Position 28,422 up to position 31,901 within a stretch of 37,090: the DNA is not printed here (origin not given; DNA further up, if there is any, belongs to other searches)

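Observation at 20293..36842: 16-kb seven-gene surface/transport operon with no characterised counterpart known to me: candidate undescribed system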

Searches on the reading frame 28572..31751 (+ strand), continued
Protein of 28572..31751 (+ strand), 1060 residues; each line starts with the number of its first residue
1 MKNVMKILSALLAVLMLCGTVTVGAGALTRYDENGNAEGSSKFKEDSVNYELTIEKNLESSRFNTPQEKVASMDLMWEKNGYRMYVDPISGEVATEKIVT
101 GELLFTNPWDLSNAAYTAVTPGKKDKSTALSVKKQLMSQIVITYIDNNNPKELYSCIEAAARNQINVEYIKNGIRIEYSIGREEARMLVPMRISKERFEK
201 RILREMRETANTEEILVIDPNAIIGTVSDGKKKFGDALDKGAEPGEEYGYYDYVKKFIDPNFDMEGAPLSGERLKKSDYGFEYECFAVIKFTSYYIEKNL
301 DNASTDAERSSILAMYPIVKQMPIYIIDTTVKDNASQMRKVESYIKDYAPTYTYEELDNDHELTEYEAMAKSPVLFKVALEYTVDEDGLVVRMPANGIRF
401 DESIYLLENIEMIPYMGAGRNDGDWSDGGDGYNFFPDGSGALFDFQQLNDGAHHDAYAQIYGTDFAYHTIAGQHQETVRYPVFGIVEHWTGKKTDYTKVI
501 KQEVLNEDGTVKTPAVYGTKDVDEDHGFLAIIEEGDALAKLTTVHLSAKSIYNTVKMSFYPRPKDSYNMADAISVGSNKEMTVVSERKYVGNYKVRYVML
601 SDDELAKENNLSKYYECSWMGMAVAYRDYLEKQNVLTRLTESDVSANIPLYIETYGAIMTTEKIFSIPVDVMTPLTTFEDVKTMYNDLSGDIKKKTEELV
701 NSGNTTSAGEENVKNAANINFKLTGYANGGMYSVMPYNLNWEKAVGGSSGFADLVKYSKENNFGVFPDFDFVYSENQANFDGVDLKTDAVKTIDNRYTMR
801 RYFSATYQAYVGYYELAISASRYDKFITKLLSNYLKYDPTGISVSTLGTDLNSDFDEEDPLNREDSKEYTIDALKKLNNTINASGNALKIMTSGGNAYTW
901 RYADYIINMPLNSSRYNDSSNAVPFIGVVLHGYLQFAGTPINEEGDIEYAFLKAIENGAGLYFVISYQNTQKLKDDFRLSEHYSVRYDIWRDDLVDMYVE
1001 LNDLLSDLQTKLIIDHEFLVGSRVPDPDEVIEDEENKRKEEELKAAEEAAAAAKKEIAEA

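Call 61: find_encoding_contigs(protein=P0328, flank=10000, max_places=1)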
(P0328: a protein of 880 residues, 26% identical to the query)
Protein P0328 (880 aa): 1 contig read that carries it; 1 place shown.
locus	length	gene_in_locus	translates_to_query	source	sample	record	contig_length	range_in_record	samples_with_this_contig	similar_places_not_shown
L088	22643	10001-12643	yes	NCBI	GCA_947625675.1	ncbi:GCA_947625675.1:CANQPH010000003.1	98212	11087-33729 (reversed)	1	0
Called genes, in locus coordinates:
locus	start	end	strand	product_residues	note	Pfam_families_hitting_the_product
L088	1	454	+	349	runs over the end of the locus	PF00356:LacI, PF00532:Peripla_BP_1, PF13407:Peripla_BP_4, PF13377:Peripla_BP_3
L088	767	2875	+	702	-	PF16403:Bact_surface_Ig-like (weak)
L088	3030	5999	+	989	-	PF01547:SBP_bac_1, PF13416:SBP_bac_8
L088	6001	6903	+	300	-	PF00528:BPD_transp_1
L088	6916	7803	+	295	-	PF00528:BPD_transp_1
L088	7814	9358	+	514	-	PF17170:DUF5128 (faint), PF01436:NHL (faint), PF13414:TPR_11 (faint)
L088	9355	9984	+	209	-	PF04893:Yip1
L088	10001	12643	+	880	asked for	PF18952:DUF5696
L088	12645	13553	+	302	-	-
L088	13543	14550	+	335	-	PF00528:BPD_transp_1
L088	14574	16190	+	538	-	PF14587:Glyco_hydr_30_2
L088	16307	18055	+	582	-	PF01301:Glyco_hydro_35, PF02449:Glyco_hydro_42, PF21317:BetaGal_ABD_1, PF21467:BetaGal_gal-bd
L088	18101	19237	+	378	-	PF02517:Rce1-like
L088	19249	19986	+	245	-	PF01643:Acyl-ACP_TE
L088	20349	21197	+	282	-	PF13509:S1_2, PF21543:CvfB_2nd (weak), PF00575:S1 (weak), PF17783:WHD_CvfB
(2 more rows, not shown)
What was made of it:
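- LacI plus GH30 and GH35 in a MAG (call 61)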

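Call 62: find_encoding_contigs(protein=P0327, flank=10000, max_places=1)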
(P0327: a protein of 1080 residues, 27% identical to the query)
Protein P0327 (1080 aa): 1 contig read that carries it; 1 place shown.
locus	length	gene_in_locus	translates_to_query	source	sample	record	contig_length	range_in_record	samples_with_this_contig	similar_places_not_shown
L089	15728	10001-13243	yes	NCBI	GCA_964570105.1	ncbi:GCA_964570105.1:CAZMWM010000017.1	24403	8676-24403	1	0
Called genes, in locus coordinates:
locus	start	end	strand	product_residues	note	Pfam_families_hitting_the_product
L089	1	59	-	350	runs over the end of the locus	PF01408:GFO_IDH_MocA, PF02894:GFO_IDH_MocA_C, PF22725:GFO_IDH_MocA_C3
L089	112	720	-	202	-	PF12917:YfbR-like, PF13023:HD_3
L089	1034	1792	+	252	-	PF02511:Thy1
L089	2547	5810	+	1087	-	PF01547:SBP_bac_1, PF13416:SBP_bac_8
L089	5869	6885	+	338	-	PF00528:BPD_transp_1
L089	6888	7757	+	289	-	PF00528:BPD_transp_1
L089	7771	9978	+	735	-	PF01436:NHL (faint), PF04893:Yip1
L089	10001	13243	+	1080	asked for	PF18952:DUF5696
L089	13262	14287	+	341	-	PF00528:BPD_transp_1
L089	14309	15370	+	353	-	PF00528:BPD_transp_1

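Call 64: search_protein_representatives(protein=window:28737-31700:+)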
Query: 988 residues. Proteins with E-value up to 0.001 (for the whole library): 3804; up to 1e-10: 2862; up to 1e-30: 1109. The best 150 are listed.
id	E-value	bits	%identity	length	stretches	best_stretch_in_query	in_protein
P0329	0.0e+00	2032.9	90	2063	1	1-988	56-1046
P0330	0.0e+00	1415.3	66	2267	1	7-986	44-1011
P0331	0.0e+00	1366.4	64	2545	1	5-988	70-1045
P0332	0.0e+00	1324.1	65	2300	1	6-988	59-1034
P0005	0.0e+00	1302.4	64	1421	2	227-986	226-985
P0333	0.0e+00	1284.9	61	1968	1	8-987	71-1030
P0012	0.0e+00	1249.9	62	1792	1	18-986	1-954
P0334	0.0e+00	1178.6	56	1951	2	3-979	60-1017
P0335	0.0e+00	1098.0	54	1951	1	5-980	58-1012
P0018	0.0e+00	1093.8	56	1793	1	10-985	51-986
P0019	0.0e+00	1092.3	63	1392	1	189-987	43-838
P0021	0.0e+00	1028.0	58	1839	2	231-987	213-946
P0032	1.8e-282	956.2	54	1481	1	5-978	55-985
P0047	3.0e-280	948.8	56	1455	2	230-978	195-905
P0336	2.8e-275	932.4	56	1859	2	229-987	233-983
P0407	1.3e-210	718.4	47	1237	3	468-981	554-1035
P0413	2.8e-205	700.7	45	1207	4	553-986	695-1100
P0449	3.1e-174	597.9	44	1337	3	470-977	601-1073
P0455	5.8e-173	593.7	45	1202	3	451-979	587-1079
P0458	4.2e-170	584.3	44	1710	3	467-980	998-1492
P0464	9.0e-166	569.9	43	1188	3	470-970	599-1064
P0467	5.0e-165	567.5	42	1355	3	659-974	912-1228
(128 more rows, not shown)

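Call 80: search_protein_families(library=pfam, proteins=[P0458, P0467, P0413, P0449, P0464, P0455, P0407], max_evalue=0.001)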
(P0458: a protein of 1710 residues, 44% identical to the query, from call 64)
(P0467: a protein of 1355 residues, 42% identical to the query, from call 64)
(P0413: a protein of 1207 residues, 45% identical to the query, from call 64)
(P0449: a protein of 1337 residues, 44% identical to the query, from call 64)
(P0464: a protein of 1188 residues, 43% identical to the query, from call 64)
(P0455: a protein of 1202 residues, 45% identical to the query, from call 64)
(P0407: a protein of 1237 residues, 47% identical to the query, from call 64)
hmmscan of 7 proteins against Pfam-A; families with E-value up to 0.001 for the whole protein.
P0458 (1710 aa): 1 family
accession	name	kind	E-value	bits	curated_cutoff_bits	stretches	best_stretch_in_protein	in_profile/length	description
PF18952.6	DUF5696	-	1.8e-135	453.3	25.6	2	999-1473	128-573/612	Family of unknown function (DUF5696)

P0467 (1355 aa): 1 family
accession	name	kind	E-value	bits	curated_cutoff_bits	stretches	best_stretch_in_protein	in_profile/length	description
PF18952.6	DUF5696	-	9.2e-130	434.4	25.6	2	738-1218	135-576/612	Family of unknown function (DUF5696)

P0413 (1207 aa): 1 family
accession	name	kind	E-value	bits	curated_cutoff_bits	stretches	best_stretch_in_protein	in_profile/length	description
PF18952.6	DUF5696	-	4.5e-144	481.7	25.6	4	703-1079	208-577/612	Family of unknown function (DUF5696)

P0449 (1337 aa): 1 family
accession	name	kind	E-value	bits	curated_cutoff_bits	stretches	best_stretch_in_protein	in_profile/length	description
PF18952.6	DUF5696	-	1e-129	434.3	25.6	2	591-1063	123-580/612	Family of unknown function (DUF5696)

P0464 (1188 aa): 1 family
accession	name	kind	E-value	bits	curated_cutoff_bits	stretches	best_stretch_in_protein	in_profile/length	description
PF18952.6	DUF5696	-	5.8e-124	415.3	25.6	2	599-1063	133-581/612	Family of unknown function (DUF5696)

P0455 (1202 aa): 1 family
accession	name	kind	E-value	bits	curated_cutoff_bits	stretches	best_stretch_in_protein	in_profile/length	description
PF18952.6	DUF5696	-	1.1e-136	457.3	25.6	2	607-1065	134-577/612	Family of unknown function (DUF5696)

P0407 (1237 aa): 1 family
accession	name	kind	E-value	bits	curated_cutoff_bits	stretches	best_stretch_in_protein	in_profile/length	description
PF18952.6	DUF5696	-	1.4e-135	453.6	25.6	2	553-1019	130-577/612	Family of unknown function (DUF5696)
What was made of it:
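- No Yip1-DUF5696 fusion was found among seven long family members (call 80).
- Tried and rejected: Seven long DUF5696 family members with N-terminal extensions of 550-1000 aa showed no Yip1 or NHL domain (call 80).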
